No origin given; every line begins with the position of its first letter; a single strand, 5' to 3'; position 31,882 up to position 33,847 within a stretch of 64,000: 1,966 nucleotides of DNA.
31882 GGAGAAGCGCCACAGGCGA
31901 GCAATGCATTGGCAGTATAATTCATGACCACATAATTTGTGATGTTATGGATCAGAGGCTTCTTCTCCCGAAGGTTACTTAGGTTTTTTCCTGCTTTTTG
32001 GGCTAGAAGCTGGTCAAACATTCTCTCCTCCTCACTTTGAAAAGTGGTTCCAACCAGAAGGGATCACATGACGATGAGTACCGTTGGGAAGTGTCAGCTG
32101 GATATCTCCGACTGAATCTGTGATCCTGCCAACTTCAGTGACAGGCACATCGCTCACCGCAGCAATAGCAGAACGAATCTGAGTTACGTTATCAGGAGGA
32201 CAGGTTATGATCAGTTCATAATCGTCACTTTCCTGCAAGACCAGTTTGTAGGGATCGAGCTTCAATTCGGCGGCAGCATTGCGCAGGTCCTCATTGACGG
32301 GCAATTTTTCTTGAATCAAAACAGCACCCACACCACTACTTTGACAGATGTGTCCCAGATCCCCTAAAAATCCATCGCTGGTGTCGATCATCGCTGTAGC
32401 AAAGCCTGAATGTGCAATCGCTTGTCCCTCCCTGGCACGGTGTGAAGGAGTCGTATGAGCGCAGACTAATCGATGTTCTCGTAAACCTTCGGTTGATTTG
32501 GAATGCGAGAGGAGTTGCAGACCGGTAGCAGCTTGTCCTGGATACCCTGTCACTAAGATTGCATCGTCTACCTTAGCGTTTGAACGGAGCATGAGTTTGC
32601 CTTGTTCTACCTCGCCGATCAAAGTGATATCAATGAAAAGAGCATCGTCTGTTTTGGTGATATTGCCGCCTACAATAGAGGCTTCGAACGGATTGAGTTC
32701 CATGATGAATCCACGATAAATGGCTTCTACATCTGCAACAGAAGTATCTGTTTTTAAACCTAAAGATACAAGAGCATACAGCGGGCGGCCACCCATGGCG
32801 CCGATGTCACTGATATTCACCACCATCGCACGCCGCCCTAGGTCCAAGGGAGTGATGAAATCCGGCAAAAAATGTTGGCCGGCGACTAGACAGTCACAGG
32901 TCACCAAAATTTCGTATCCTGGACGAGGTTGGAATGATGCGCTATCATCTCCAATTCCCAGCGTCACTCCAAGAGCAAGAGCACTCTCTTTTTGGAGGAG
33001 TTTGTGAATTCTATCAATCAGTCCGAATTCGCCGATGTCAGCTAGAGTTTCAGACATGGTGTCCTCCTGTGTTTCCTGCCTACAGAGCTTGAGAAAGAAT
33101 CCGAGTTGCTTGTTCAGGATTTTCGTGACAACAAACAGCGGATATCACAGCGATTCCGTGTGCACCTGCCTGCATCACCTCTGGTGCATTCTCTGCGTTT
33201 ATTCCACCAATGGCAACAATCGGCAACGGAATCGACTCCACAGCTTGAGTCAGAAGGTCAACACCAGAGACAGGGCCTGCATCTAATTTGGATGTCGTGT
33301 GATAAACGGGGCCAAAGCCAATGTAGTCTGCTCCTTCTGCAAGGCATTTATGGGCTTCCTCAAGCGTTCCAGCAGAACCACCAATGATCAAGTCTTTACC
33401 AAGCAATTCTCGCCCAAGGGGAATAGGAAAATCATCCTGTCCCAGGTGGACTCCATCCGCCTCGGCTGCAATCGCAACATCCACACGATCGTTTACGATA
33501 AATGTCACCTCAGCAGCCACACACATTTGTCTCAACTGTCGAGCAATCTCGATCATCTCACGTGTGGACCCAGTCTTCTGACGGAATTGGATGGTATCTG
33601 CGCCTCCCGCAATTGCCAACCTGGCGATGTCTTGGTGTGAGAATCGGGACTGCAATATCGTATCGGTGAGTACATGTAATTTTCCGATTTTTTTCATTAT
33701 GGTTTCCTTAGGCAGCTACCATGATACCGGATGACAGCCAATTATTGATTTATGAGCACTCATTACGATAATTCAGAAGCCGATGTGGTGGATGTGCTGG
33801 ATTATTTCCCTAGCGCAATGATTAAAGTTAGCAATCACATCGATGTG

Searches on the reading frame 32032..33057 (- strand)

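Call 34: search_protein_families(library=pfam, proteins=[window:32032-33057:-], max_evalue=0.001)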
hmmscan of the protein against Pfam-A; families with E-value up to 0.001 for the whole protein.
window:32032-33057:- (341 aa): 2 families
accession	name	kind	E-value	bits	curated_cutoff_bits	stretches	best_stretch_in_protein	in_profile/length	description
PF00586.29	AIRS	-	1.1e-22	81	24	1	36-150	1-112/112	AIR synthase related protein, N-terminal domain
PF02769.27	AIRS_C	-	7.1e-09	36.4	23.1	1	163-315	2-148/156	AIR synthase related protein, C-terminal domain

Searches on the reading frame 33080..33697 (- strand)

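Call 34: search_protein_families(library=pfam, proteins=[window:33080-33697:-], max_evalue=0.001)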
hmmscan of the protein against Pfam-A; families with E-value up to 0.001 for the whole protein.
window:33080-33697:- (205 aa): 2 families
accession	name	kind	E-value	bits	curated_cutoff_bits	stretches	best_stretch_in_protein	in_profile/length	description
PF02581.23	TMP-TENI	-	4.2e-62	209.1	27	1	10-188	4-180/180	Thiamine monophosphate synthase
PF03060.21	NMO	-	0.00011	22.2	28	1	54-194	86-232/331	Nitronate monooxygenase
